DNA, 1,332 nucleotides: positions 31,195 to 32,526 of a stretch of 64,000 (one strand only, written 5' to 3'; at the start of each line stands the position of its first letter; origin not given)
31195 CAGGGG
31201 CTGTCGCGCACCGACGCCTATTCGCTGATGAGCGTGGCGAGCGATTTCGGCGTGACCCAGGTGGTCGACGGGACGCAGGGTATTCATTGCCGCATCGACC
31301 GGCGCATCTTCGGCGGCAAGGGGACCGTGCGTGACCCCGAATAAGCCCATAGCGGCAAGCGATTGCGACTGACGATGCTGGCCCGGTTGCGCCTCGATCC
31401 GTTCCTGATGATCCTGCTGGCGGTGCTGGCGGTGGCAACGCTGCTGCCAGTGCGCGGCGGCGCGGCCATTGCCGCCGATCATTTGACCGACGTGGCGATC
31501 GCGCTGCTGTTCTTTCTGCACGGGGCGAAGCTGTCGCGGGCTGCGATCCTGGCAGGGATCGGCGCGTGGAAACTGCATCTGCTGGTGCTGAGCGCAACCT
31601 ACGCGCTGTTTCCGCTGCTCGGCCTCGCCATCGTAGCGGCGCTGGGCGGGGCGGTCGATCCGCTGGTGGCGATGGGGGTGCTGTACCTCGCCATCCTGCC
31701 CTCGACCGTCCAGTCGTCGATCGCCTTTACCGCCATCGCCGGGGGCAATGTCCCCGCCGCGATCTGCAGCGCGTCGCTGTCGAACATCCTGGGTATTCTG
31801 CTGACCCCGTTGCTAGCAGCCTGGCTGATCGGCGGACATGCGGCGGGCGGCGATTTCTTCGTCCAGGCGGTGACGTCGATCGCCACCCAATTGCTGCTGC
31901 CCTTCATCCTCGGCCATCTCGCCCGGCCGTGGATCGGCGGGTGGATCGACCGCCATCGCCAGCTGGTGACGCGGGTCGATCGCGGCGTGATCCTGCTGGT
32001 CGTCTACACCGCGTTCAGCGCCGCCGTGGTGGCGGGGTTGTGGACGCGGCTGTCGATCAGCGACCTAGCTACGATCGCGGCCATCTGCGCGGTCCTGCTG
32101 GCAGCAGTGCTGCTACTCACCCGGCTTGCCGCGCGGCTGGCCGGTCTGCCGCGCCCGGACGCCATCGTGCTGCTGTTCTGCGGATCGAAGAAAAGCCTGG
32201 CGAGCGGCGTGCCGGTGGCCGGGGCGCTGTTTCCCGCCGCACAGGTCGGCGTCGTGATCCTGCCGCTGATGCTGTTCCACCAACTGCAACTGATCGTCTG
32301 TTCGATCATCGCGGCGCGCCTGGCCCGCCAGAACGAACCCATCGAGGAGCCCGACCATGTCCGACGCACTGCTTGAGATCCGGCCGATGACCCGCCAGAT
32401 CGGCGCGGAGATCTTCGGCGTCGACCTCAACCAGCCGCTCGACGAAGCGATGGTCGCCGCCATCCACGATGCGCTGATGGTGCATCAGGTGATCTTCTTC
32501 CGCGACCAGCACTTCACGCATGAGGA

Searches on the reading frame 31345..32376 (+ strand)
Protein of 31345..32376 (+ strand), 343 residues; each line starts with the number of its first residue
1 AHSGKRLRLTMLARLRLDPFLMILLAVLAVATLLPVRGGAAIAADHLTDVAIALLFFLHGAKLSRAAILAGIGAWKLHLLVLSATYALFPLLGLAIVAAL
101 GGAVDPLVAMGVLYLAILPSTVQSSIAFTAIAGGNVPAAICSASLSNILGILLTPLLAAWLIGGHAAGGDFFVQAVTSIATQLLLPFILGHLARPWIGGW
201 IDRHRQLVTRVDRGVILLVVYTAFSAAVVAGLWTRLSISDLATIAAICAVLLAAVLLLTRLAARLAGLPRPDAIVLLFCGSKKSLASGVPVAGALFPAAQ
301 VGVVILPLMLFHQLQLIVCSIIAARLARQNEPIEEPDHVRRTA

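Call 6: search_protein_families(library=pfam, proteins=[window:31345-32376:+])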
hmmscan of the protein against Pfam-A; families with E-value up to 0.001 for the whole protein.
window:31345-32376:+ (343 aa): 2 families
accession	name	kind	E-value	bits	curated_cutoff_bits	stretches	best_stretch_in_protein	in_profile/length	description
PF13593.11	SBF_like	-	1.9e-94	316.9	25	1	18-328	1-313/313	SBF-like CPA transporter family (DUF4137)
PF01758.21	SBF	-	6.7e-09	36.1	24.3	1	52-225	4-182/191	Sodium Bile acid symporter family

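Call 54: find_related_loci(query=window:31375-32376:+, collection=metagenome_contigs, flank=1500)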
Query window:31375-32376:+ (333 aa) in metagenome_contigs; peptide patterns used: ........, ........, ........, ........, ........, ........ (x = any residue, [..] = any of these).
584 stretches matched a pattern; 168 encode a relative of the query (tblastn E <= 1e-3); the best 80 are kept; 80 distinct loci.
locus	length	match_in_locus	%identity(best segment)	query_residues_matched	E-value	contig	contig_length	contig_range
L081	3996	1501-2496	93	1-332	0e+0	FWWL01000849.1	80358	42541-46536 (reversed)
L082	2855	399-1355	60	7-325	7e-118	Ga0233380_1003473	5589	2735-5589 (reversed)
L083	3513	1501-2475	60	6-330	5e-117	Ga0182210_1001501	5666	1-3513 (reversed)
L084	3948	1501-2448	61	6-321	1e-115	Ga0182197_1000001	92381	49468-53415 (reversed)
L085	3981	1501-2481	61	7-333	5e-115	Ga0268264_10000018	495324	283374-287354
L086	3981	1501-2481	61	7-333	5e-115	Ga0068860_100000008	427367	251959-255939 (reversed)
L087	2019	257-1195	63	6-318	1e-121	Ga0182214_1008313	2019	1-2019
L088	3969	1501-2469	59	6-328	1e-114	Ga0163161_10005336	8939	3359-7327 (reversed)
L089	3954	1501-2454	61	1-315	2e-114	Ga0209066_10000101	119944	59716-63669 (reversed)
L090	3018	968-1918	64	1-319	5e-118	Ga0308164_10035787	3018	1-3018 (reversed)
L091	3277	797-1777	61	7-333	5e-114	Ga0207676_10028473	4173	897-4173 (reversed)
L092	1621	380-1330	62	1-319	6e-121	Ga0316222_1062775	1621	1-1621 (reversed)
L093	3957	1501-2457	61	7-325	3e-112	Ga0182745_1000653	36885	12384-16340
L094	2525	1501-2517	60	2-330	4e-114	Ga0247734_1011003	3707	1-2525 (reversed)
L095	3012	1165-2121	60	7-325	8e-116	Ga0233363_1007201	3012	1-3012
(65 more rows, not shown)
